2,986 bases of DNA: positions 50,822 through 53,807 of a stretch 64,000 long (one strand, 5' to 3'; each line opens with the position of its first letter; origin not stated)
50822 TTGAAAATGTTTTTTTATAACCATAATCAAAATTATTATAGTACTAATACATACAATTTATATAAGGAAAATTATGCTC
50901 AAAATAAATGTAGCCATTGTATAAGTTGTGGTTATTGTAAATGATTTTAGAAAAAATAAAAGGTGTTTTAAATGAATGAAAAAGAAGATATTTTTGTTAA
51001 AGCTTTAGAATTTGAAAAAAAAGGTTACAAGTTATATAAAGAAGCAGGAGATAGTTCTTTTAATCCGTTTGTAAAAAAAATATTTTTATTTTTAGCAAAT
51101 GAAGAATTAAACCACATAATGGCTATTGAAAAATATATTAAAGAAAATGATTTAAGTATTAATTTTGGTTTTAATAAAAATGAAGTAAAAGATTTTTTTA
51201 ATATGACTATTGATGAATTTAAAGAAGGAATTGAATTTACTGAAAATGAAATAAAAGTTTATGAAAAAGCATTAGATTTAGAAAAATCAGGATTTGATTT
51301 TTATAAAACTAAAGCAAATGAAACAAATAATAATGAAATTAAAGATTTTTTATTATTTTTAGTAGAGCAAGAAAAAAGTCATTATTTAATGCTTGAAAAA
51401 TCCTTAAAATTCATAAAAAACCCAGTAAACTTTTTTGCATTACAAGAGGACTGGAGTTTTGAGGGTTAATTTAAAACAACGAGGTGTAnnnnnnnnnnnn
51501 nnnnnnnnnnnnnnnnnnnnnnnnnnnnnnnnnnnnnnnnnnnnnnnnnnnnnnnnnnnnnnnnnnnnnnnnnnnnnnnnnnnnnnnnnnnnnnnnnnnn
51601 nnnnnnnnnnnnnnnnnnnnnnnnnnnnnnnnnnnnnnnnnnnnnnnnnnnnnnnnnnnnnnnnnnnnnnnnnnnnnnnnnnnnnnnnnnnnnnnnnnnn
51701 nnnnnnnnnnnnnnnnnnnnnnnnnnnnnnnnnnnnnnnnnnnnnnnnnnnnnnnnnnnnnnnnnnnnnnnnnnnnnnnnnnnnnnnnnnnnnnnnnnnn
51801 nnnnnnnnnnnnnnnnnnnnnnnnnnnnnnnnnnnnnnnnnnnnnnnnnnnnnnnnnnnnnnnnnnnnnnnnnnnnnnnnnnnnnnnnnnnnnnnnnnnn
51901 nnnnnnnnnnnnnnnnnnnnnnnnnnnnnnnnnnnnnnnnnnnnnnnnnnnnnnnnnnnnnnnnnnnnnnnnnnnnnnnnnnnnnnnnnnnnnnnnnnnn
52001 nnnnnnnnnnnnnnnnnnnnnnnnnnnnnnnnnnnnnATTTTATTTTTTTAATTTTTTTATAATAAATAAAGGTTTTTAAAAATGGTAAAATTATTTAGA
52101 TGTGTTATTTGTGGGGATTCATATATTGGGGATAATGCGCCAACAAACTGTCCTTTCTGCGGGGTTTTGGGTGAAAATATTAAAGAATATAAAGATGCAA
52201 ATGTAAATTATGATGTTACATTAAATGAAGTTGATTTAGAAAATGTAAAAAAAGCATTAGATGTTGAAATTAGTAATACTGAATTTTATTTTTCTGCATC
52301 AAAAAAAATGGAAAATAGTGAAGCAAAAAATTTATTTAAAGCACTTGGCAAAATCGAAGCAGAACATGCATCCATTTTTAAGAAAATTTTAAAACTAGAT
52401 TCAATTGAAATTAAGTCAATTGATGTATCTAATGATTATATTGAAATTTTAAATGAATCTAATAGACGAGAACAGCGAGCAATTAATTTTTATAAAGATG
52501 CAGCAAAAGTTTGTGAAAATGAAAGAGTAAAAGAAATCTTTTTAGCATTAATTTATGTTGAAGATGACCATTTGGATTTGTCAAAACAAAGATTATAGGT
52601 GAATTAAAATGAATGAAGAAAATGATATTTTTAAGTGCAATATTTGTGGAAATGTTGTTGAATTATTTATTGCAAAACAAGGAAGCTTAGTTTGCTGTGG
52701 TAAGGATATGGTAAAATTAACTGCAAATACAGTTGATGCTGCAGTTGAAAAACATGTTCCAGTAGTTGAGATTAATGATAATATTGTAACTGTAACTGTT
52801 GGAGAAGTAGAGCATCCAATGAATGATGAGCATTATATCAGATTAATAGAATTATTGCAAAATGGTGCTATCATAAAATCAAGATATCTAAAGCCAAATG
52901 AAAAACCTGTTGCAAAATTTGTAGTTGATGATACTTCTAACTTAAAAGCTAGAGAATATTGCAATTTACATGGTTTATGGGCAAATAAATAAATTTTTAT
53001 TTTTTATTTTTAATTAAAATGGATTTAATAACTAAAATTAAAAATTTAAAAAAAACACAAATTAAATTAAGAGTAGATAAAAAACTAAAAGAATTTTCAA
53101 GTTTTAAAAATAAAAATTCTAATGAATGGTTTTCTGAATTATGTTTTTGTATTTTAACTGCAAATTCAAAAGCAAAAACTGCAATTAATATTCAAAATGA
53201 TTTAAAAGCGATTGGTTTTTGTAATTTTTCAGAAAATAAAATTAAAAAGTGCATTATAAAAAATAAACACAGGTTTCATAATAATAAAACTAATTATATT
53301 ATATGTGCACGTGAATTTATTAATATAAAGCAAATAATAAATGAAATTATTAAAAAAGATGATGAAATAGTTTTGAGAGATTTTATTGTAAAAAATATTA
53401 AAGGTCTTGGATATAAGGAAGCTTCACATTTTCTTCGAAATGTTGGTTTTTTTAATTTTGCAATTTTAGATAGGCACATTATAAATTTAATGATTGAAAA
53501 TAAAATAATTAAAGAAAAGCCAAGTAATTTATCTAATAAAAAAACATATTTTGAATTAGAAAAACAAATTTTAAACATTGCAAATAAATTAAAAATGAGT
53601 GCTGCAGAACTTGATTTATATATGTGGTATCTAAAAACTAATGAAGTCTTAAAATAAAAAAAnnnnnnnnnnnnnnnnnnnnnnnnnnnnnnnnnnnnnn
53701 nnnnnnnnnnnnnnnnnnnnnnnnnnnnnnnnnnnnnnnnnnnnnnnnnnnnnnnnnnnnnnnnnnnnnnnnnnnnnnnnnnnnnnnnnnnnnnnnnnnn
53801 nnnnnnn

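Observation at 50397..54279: Fur/PerR-headed oxidative stress island: ferritin-like protein, rubrerythrin, reverse rubrerythrin, desulfoferrodoxin, Ogg, plus an FTR-like protein and thioredoxin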

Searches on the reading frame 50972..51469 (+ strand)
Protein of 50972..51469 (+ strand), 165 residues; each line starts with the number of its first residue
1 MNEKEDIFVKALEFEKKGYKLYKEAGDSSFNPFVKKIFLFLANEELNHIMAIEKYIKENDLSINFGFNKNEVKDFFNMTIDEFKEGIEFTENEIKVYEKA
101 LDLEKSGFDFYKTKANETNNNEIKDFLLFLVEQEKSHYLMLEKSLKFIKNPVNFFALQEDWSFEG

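Call 3: search_protein_families(library=pfam, proteins=[window:50972-51469:+], max_evalue=0.01)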
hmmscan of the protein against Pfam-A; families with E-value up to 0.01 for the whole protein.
window:50972-51469:+ (165 aa): 5 families
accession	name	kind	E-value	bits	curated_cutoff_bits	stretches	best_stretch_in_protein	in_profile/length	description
PF02915.23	Rubrerythrin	-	1.6e-14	54.9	22.8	1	7-143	2-135/137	Rubrerythrin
PF22277.2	EncFtn-like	-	0.00014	22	27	0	101-141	23-63/85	EncFtn-like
PF07875.18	Coat_F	-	0.00055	20.5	25.7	0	99-134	8-43/63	Coat F domain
PF09537.16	DUF2383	-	0.0014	19.2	30.8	0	98-146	7-55/111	Domain of unknown function (DUF2383)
PF13668.12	Ferritin_2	-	0.005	17.4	24.7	0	6-138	4-129/138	Ferritin-like domain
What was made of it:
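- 50972..51469 (+): Ferritin-like di-iron-carboxylate protein (165 aa) with no rubredoxin domain and no Cys. PF02915, E=1.6e-14 (call 3).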

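Call 27: search_protein_families(library=ncbifam, proteins=[window:50972-51469:+], max_evalue=1)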
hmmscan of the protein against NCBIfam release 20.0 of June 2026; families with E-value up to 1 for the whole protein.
window:50972-51469:+ (165 aa): 7 families
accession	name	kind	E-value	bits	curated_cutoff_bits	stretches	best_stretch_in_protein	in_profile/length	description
NF058679.1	EncB_fam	subfamily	2.1e-07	30.9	90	2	100-148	28-76/117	encapsulin nanocompartment ferritin-likeEncB family encapsulin nanocompartment ferritin-like cargo protein cargo protein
TIGR04535.1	ferrit_encaps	subfamily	1.5e-06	28.1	125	2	17-64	27-74/114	encapsulin-associated ferritin-like protein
NF058678.1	EncB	exception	1.2e-05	25.6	210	2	22-82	29-89/160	encapsulin nanocompartment ferritin-like cargo protein EncB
NF045676.1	FeExpMbfA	equivalog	5.9e-05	22.6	450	1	7-140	12-143/318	iron exporter MbfA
NF009413.0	PRK12775.1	equivalog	0.0038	15.1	1895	1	9-142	866-992/1006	putative trifunctional 2-polyprenylphenol hydroxylase/glutamate synthase subunit beta/ferritin domain-containing protein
NF005081.0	PRK06518.1-1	equivalog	0.021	14.2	424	1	49-107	26-84/247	hypothetical protein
NF005156.0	PRK06635.1-5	equivalog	0.18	10.5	594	1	8-92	251-333/411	aspartate kinase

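Call 59: search_solved_structures(query=window:50972-51469:+, show_alignments=1, max_evalue=0.1)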
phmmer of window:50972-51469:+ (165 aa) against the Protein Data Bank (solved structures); distinct sequences matched with E-value up to 0.1: 3.
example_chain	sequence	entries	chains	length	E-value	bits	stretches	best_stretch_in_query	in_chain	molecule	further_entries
2oh3_A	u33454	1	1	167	0.00056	23.6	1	13-59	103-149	COG1633: Uncharacterized conserved protein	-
1vjx_A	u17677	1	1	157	0.0016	22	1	5-141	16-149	putative ferritin-like diiron-carboxylate protein TM1526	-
2fzf_A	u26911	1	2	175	0.013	19.1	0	79-144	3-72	hypothetical protein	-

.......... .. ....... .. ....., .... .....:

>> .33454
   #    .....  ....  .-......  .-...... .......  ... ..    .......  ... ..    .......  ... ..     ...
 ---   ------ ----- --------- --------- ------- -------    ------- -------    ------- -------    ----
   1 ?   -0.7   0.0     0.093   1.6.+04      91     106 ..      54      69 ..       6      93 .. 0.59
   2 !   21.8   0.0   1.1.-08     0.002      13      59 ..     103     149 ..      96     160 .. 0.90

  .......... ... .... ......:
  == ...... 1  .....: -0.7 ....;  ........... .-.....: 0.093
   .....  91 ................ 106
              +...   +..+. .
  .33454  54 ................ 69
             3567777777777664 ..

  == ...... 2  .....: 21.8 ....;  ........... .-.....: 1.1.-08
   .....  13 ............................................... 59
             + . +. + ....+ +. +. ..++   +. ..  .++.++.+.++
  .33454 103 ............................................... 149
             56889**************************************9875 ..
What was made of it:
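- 50972..51469 (+): Weak similarity to COG1633 proteins 2oh3 and 1vjx/TM1526 (call 59).
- On Ferritin-like di-iron-carboxylate, COG1633 type: Only weak similarity to 2oh3 and 1vjx (call 59).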

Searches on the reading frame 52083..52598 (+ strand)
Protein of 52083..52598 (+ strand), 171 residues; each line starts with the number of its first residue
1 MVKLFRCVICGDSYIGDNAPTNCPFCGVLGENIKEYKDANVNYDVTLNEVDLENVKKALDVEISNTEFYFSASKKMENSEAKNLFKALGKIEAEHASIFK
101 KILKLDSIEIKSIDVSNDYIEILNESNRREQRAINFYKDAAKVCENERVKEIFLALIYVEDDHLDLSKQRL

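Call 3: search_protein_families(library=pfam, proteins=[window:52083-52598:+], max_evalue=0.01)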
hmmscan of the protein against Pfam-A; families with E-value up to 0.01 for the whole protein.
window:52083-52598:+ (171 aa): 5 families
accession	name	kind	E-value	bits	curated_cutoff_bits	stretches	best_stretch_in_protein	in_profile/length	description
PF02915.23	Rubrerythrin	-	4e-11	43.9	22.8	2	53-104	1-54/137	Rubrerythrin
PF21349.2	RUBY_RBDX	-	6.9e-07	29.1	26.5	1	5-28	1-24/30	Rubrerythrin, rubredoxin-like domain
PF13668.12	Ferritin_2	-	0.00042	20.9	24.7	1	51-163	2-128/138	Ferritin-like domain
PF23458.2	DUF7130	-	0.0017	18.7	35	1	5-36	54-86/89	Domain of unknown function (DUF7130)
PF22277.2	EncFtn-like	-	0.0055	16.9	27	0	125-155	21-51/85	EncFtn-like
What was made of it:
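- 52083..52598 (+): Rubredoxin-first ('reverse order') rubrerythrin-like protein (171 aa). PF21349 at residues 5-28 and PF02915 from residue 53 (call 3).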

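Call 9: search_solved_structures(query=window:52083-52598:+, show_alignments=2)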
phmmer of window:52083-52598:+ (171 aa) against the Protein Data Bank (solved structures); distinct sequences matched with E-value up to 0.001: 0.
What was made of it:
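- On Reverse rubrerythrin (Clostridium revRbr): No solved relative (call 9).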

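Call 71: search_protein_families(library=ncbifam, proteins=[window:52083-52598:+], max_evalue=0.001)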
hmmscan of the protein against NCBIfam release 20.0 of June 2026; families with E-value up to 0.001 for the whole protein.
window:52083-52598:+ (171 aa): 3 families
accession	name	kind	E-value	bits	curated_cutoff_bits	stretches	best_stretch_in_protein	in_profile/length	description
NF045676.1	FeExpMbfA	equivalog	3.3e-08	33.3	450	1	31-103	77-148/318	iron exporter MbfA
NF009413.0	PRK12775.1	equivalog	2.1e-06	25.8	1895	1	5-100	822-910/1006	putative trifunctional 2-polyprenylphenol hydroxylase/glutamate synthase subunit beta/ferritin domain-containing protein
NF045767.1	RuberyRbr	equivalog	5.3e-05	23.3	200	0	67-160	28-131/194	rubrerythrin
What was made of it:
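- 52083..52598 (+): Divergent: no solved relative (call 9) and only weak NCBIfam hits (call 71).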

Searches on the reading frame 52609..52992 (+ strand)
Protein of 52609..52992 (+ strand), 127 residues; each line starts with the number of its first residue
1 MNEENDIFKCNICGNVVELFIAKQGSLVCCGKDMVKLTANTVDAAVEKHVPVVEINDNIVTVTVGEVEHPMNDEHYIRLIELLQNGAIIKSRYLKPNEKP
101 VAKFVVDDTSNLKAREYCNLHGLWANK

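Call 3: search_protein_families(library=pfam, proteins=[window:52609-52992:+], max_evalue=0.01)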
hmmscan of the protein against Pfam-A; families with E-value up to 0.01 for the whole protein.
window:52609-52992:+ (127 aa): 2 families
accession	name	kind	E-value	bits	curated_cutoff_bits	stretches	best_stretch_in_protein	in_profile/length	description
PF01880.24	Desulfoferrodox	-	2.8e-21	76.3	22.2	1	42-126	2-97/98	Desulfoferrodoxin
PF06397.17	Desulfoferrod_N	-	4e-13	49.2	23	1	3-37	2-36/36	Desulfoferrodoxin, N-terminal domain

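Call 57: search_solved_structures(query=window:52609-52992:+, show_alignments=1)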
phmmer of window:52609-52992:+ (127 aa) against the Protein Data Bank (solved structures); distinct sequences matched with E-value up to 0.001: 14.
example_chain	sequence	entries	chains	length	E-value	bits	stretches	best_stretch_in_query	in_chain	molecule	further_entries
2ji1_A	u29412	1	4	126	2.9e-34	121.4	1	3-125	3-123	Desulfoferrodoxin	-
2ji2_A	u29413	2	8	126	2e-33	118.7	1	3-125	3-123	Desulfoferrodoxin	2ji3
1vzg_A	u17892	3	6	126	2e-33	118.7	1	3-125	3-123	DESULFOFERRODOXIN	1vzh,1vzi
1dfx_A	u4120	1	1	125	1.5e-31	112.6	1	6-125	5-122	DESULFOFERRODOXIN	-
1y07_A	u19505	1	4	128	2.5e-20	76.4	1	22-127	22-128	desulfoferrodoxin (rbo)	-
1do6_A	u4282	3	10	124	1.3e-08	38.5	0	36-82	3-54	SUPEROXIDE REDUCTASE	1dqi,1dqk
2hvb_A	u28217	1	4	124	2.9e-08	37.4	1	34-126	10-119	Superoxide reductase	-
4d7p_A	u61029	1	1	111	6.7e-08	36.2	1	45-126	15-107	SUPEROXIDE REDUCTASE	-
1cfw_A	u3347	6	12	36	7.8e-08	36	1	4-36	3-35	PROTEIN (DESULFOREDOXIN) | DESULFOREDOXIN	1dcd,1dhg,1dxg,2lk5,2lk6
4bff_A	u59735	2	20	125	1.1e-07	35.5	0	41-84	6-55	SUPEROXIDE REDUCTASE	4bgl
4bfk_A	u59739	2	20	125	2.8e-07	34.2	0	41-84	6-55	SUPEROXIDE REDUCTASE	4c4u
4bfj_A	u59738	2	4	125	9.8e-07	32.4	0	41-84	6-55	SUPEROXIDE REDUCTASE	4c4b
2amu_A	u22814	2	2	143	1e-06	32.4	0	40-82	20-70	Putative superoxide reductase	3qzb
6gq8_A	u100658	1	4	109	0.00059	23.5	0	91-125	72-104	NEQ011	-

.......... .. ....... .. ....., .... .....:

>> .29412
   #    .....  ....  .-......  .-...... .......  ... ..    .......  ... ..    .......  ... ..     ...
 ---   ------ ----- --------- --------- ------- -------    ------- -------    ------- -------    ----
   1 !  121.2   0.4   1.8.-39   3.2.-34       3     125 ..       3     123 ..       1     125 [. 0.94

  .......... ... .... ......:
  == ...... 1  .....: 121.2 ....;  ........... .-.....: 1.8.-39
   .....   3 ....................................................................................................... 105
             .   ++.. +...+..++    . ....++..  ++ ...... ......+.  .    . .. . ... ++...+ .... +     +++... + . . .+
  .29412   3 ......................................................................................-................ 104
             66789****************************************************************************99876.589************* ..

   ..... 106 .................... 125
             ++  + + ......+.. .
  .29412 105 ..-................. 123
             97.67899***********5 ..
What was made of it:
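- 52609..52992 (+): Desulfoferrodoxin (two-iron superoxide reductase, 127 aa). 121 bits to D. baarsii Dfx 2ji1, with Cys10/13/29/30, the EKHVP motif, the HPM..H motif and CxxH conserved (call 57).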

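Call 71: search_protein_families(library=ncbifam, proteins=[window:52609-52992:+], max_evalue=0.001)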
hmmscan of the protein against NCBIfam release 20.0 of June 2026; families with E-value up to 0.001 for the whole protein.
window:52609-52992:+ (127 aa): 4 families
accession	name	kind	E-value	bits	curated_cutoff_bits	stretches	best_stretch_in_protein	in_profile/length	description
TIGR00320.1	dfx_rbo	equivalog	1.1e-44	151.6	146.9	1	1-125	1-123/125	desulfoferrodoxin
TIGR00332.1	neela_ferrous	domain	1.3e-20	73.8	61.9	1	41-125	2-99/107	desulfoferrodoxin ferrous iron-binding domain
TIGR00319.1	desulf_FeS4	domain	4.5e-14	51.9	36.05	1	1-34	1-34/34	desulfoferrodoxin FeS4 iron-binding domain-containing protein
TIGR04487.1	SoxY_para_1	exception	0.00081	19.2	172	1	45-86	47-87/146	SoxY-related AACIE arm protein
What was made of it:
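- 52609..52992 (+): TIGR00320, 151.6 bits against a cut-off of 146.9 (call 71).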

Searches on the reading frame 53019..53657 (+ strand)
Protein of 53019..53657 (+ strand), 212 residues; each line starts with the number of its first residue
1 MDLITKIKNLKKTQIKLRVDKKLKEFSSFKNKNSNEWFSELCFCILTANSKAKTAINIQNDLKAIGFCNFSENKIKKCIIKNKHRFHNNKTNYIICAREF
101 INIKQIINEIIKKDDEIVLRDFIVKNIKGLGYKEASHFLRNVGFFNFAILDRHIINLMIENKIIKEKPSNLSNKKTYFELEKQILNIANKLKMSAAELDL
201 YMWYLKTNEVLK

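Call 3: search_protein_families(library=pfam, proteins=[window:53019-53657:+], max_evalue=0.01)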
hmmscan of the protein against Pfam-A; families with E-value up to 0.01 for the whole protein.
window:53019-53657:+ (212 aa): 1 family
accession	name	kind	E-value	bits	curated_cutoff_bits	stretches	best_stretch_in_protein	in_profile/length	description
PF22175.2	Ogg-HhH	-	1.1e-57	194.8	27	1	19-193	1-173/173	8-oxoguanine DNA glycosylase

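Call 58: search_solved_structures(query=window:53019-53657:+, show_alignments=1)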
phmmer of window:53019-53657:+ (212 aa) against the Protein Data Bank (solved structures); distinct sequences matched with E-value up to 0.001: 7.
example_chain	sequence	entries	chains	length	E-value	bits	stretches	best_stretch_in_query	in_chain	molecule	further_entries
3fhf_A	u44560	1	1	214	7.4e-57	195.5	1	2-212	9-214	N-glycosylase/DNA lyase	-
3knt_A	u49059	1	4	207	1.6e-56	194.3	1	2-212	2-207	N-glycosylase/DNA lyase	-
3fhg_A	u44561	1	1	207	5e-35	124.2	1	12-212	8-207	N-glycosylase/DNA lyase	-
3n0u_A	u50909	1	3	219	1.7e-31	112.7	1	5-210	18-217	Probable N-glycosylase/DNA lyase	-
9o00_A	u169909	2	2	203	8e-23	84.4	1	6-212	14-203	8-oxoguanine DNA glycosylase/AP lyase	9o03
9o02_A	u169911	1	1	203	4e-22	82.1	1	6-212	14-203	8-oxoguanine DNA glycosylase/AP lyase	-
9o01_A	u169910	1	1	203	4.1e-22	82.1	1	6-212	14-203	8-oxoguanine DNA glycosylase/AP lyase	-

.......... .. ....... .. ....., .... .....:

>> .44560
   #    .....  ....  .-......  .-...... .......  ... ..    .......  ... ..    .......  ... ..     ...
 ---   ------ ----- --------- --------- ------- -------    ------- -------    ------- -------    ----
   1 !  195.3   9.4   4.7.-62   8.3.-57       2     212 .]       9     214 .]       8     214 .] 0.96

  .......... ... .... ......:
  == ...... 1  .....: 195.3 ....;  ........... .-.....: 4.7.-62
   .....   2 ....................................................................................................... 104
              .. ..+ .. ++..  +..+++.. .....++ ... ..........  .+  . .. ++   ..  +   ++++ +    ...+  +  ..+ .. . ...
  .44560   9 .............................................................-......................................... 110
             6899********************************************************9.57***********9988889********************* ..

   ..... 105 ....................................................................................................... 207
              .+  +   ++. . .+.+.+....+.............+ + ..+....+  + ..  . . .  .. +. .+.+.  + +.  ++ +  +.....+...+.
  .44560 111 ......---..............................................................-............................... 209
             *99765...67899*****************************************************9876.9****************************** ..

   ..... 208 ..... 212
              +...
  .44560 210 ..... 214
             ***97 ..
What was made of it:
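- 53019..53657 (+): Ogg2-type 8-oxoguanine DNA glycosylase/AP lyase (212 aa). 195 bits to M. jannaschii Ogg 3fhf/3knt, with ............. and DRH conserved (call 58).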

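Call 71: search_protein_families(library=ncbifam, proteins=[window:53019-53657:+], max_evalue=0.001)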
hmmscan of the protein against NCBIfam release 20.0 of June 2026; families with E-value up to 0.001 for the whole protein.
window:53019-53657:+ (212 aa): 1 family
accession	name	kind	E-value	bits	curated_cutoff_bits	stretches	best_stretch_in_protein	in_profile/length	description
NF002305.0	PRK01229.1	equivalog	6.6e-70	234.8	183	1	3-212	4-210/210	N-glycosylase/DNA lyase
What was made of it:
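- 53019..53657 (+): NF002305, 234.8 bits against a cut-off of 183 (call 71).
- On Ogg2 8-oxoguanine glycosylase (NF002305; PF22175): 234.8 bits against a cut-off of 183 (calls 58, 71).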
